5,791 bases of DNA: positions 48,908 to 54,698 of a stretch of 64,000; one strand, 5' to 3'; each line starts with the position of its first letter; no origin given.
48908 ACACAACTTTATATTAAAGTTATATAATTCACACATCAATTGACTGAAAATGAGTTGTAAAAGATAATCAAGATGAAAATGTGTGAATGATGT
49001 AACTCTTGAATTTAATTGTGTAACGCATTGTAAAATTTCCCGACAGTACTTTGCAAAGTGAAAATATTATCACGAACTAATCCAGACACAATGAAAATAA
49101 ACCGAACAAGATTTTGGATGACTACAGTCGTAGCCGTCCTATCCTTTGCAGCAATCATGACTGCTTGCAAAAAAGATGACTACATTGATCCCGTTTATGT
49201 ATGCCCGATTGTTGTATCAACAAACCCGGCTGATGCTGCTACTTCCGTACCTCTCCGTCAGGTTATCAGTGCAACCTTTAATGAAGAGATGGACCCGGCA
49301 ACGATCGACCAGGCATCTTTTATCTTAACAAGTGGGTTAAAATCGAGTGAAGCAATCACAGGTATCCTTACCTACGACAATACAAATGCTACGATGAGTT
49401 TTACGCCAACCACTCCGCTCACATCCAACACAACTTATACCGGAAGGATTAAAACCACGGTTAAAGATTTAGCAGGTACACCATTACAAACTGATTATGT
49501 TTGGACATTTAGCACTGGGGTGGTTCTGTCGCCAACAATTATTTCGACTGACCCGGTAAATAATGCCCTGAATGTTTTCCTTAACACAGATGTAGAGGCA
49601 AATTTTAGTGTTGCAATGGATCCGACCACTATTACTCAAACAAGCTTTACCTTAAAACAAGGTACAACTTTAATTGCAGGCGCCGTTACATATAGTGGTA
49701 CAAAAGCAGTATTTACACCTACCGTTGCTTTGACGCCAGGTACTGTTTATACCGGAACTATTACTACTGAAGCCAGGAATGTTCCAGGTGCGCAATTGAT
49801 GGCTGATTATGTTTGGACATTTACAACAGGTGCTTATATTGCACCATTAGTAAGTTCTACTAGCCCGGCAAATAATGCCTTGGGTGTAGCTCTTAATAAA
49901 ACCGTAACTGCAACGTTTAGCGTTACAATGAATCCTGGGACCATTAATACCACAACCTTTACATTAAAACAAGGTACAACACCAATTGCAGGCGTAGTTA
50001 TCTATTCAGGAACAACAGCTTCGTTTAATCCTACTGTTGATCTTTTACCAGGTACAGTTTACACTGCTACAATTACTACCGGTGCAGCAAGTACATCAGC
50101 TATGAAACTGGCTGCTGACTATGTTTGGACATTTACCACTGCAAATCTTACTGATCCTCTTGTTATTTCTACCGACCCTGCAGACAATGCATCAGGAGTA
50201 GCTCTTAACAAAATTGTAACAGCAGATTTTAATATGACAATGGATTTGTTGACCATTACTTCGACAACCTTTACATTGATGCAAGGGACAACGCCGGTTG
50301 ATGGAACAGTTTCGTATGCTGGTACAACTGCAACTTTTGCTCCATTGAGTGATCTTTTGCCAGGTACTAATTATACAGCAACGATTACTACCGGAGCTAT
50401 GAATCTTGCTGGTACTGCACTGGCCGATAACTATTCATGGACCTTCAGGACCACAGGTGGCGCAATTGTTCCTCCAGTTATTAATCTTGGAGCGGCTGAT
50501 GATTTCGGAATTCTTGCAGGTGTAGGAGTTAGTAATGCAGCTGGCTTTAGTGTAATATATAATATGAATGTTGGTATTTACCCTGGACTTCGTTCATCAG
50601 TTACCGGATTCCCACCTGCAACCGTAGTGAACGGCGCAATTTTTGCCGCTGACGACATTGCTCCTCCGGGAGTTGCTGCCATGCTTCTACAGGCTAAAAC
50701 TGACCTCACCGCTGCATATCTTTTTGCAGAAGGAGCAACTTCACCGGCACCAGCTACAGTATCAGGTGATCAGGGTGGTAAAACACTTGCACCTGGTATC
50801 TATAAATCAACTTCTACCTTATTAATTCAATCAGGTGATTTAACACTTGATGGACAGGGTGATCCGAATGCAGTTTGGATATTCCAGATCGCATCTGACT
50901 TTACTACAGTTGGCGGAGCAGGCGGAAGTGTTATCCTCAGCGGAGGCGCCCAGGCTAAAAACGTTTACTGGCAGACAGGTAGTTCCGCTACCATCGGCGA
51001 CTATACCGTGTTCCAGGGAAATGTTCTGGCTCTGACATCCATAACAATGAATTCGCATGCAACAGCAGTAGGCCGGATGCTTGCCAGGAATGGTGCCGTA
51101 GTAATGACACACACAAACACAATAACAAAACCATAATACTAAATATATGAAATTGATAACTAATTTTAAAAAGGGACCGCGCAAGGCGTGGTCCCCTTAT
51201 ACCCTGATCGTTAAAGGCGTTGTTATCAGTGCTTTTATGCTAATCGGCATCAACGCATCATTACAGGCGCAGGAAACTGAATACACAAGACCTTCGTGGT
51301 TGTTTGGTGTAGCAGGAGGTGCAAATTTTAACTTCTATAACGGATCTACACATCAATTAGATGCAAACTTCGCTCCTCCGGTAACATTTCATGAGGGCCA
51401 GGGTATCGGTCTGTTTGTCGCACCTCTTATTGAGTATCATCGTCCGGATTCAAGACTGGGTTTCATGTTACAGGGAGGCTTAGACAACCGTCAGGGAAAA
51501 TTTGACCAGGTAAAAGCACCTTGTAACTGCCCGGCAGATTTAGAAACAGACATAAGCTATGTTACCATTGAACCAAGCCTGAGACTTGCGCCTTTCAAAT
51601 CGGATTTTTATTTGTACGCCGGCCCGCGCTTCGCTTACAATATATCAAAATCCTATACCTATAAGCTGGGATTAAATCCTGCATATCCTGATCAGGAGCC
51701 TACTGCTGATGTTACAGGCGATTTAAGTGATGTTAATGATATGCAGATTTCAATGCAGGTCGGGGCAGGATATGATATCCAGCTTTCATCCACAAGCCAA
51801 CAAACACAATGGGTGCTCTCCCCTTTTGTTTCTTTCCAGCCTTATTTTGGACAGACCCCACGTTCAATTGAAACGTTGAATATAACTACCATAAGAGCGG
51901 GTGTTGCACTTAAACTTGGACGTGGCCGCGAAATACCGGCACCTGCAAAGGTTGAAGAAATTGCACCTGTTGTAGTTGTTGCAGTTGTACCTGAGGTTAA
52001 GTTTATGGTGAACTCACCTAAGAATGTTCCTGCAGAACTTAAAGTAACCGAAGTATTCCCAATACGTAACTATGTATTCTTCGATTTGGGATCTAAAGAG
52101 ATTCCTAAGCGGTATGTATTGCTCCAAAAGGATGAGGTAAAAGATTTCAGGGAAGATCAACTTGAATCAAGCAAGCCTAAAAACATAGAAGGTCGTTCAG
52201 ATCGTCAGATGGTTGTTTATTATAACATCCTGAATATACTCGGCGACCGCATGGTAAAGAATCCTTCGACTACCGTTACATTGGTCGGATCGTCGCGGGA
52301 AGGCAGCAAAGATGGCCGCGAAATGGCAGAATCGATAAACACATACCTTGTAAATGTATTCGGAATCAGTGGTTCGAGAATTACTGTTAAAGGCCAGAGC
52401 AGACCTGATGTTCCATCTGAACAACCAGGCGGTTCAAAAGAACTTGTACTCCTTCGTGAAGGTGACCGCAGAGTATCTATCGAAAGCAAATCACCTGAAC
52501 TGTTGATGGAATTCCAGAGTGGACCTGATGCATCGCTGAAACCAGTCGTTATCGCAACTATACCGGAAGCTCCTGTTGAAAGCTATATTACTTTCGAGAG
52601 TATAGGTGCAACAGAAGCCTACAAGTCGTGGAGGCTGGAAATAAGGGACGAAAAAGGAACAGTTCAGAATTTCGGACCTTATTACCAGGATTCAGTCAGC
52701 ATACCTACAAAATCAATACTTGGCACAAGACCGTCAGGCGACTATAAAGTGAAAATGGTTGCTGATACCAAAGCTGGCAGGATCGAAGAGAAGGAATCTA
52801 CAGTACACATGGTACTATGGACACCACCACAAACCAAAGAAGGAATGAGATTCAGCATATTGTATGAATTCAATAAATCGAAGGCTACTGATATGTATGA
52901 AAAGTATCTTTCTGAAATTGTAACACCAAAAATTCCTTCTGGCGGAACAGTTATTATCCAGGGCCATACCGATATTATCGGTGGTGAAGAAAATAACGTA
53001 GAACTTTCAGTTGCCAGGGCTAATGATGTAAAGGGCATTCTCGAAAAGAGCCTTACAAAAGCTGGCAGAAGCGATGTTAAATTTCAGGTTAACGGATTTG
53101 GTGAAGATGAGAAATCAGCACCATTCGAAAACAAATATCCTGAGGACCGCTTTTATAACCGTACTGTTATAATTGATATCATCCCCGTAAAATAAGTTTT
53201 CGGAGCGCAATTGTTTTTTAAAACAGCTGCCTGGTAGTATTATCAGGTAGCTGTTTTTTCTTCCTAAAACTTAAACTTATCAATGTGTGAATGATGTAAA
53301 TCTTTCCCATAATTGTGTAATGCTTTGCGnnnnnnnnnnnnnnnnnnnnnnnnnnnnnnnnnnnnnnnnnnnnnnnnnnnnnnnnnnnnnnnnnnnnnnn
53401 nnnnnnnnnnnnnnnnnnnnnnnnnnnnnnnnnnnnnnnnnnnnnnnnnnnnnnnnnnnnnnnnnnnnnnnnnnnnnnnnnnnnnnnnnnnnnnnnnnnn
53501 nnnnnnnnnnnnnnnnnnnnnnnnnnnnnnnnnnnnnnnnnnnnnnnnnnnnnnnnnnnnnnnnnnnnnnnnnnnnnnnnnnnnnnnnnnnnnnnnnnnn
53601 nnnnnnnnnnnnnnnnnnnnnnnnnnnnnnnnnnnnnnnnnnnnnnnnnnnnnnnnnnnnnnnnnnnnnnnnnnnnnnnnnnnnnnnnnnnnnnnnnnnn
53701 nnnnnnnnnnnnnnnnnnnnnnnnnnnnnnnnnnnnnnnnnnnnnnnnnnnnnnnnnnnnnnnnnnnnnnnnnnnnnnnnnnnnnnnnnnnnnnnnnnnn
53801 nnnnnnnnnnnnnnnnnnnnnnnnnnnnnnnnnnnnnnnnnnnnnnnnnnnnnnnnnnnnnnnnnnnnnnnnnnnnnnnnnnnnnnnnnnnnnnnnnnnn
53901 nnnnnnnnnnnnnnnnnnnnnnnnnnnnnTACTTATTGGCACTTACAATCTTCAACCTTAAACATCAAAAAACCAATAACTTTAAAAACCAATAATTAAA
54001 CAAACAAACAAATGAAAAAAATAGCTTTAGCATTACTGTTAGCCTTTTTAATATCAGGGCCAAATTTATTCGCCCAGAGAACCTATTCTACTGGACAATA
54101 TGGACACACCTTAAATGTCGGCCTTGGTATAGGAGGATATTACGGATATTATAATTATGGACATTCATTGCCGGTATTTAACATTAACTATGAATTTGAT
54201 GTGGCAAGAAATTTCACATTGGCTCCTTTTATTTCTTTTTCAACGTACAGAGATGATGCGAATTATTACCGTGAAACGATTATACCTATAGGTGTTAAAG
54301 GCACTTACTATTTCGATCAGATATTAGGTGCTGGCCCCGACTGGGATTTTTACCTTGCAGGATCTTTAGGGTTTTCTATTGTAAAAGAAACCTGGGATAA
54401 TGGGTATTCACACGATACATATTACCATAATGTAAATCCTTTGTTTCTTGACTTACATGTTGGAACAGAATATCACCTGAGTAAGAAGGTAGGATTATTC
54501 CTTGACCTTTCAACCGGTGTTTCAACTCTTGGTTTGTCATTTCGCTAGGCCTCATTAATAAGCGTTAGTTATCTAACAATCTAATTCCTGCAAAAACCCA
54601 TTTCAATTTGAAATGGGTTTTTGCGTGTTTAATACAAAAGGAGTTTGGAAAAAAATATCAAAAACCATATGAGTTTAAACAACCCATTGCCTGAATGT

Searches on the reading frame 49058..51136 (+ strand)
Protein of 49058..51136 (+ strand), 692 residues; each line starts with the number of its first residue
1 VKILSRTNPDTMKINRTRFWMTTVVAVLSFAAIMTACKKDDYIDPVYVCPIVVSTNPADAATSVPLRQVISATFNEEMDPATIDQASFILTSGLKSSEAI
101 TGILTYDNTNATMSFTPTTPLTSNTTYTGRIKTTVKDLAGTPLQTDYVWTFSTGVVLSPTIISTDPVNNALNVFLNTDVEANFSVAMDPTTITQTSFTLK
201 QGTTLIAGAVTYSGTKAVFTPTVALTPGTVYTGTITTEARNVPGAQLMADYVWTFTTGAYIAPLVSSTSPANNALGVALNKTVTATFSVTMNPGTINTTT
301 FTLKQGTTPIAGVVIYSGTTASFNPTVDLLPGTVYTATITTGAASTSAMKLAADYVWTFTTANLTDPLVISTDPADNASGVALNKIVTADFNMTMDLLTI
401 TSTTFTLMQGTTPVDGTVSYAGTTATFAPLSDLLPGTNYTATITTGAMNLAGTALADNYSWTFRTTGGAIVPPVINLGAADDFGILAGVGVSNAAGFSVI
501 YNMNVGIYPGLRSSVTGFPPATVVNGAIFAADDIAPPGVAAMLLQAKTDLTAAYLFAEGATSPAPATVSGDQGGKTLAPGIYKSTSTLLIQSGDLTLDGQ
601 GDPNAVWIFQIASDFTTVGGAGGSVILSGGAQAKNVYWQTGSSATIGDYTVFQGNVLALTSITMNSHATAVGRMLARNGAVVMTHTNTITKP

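Call 8: search_protein_families(library=pfam, proteins=[window:49058-51136:+], max_evalue=0.01)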
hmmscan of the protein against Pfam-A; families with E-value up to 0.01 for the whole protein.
window:49058-51136:+ (692 aa): 4 families
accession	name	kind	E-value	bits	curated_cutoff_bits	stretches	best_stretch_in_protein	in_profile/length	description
PF13205.12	Big_5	-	6.9e-82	271.4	23.6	4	50-153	5-105/105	Bacterial Ig-like domain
PF11999.13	Ice_binding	-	2.4e-55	187.9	28.7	1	485-686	1-205/208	Ice-binding-like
PF16170.10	DUF4873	-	0.00033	21.3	25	0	407-473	23-88/91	Domain of unknown function (DUF4873)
PF04234.18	CopC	-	0.00061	21.2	23.3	0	52-128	4-71/92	CopC domain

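Call 69: search_protein_families(library=ncbifam, proteins=[window:49058-51136:+], max_evalue=0.001)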
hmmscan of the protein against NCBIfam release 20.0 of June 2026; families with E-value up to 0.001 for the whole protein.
window:49058-51136:+ (692 aa): 1 family
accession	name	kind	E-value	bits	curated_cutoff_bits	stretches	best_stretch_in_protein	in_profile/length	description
NF045625.1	IBP_CFB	equivalog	3.3e-30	105.4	400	1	473-688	64-273/275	ice-binding protein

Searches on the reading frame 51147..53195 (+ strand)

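Call 8: search_protein_families(library=pfam, proteins=[window:51147-53195:+], max_evalue=0.01)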
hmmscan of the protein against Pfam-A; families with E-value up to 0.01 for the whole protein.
window:51147-53195:+ (682 aa): 2 families
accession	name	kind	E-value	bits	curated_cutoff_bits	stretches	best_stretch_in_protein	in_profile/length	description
PF00691.25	OmpA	-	3.9e-11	43.6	27.2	1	600-668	32-94/98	OmpA family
PF13568.12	OMP_b-brl_2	-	4.2e-09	37.1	27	1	40-212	1-157/175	Outer membrane protein beta-barrel domain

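Call 69: search_protein_families(library=ncbifam, proteins=[window:51147-53195:+], max_evalue=0.001)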
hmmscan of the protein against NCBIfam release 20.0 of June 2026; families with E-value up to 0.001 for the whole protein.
window:51147-53195:+ (682 aa): 12 families
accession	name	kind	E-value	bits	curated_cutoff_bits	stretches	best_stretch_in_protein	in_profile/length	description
NF053611.1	YiaD_Gzip_OmpA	equivalog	2.1e-12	47.2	175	1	567-678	100-206/206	YiaD family glycine zipper/OmpA-like lipoprotein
NF045788.1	Omp38Acinit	equivalog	1.1e-09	37.9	500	1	567-676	239-344/354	outer membrane protein Omp38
NF045787.1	OmpABordt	equivalog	1.7e-08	34.4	200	1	563-679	79-190/194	outer membrane protein OmpA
TIGR02802.1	Pal_lipo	equivalog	3.4e-07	30.3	125.35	1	571-658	2-86/104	peptidoglycan-associated lipoprotein Pal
TIGR03350.1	type_VI_ompA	equivalog_domain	4.1e-07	30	139.8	1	586-678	47-137/137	type VI secretion system protein TssL, long form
NF053585.1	OMP_LP_YfiB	equivalog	7.5e-07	29.1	128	1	569-676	56-158/163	outer membrane lipoprotein YfiB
NF008071.1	PRK10808.1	equivalog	9.2e-07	28.5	277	1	568-654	230-315/358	porin OmpA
NF053612.1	anchor_PA1041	equivalog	3.5e-06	27.1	250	1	570-678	132-235/236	PA1041 family peptidoglycan-binding anchor lipoprotein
TIGR03789.1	pdsO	hypoth_equivalog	5.3e-06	26.3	152.2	1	602-677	173-242/243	sortase-associated OmpA-like protein PdsO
NF053613.1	OMP_toxin_LptF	equivalog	9.7e-05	22.1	400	1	601-678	174-245/256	lipotoxin F family OmpA-related lipoprotein LptF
NF006508.0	PRK08944.1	subfamily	0.0003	20.1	259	0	599-678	209-287/304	MotB family protein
NF005444.0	PRK07033.1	equivalog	0.00081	18.4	520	0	580-678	325-421/438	DotU family type VI secretion system protein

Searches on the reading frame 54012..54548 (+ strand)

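Call 8: search_protein_families(library=pfam, proteins=[window:54012-54548:+], max_evalue=0.01)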
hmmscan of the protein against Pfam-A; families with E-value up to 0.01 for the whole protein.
window:54012-54548:+ (178 aa): 0 families

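Call 37: search_protein_families(library=pfam, proteins=[window:54012-54548:+], max_evalue=10)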
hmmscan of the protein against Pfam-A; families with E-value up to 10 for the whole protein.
window:54012-54548:+ (178 aa): 2 families
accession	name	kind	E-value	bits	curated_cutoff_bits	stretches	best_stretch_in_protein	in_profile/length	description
PF10895.14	DUF2715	-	0.1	12.9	22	1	111-171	78-130/152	Domain of unknown function (DUF2715)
PF21114.3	DDR1-2_DS-like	-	0.1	12.7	27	1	42-98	65-121/177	Discoidin domain-containing receptor 1/2, DS-like domain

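Call 69: search_protein_families(library=ncbifam, proteins=[window:54012-54548:+], max_evalue=0.001)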
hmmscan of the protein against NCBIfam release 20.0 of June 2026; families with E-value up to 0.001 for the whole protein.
window:54012-54548:+ (178 aa): 1 family
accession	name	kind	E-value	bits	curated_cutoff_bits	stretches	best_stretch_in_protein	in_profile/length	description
NF049866.1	outer_TDE1717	subfamily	5.9e-05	23.1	135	0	59-166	68-169/210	TDE1717 family outer membrane beta-barrel protein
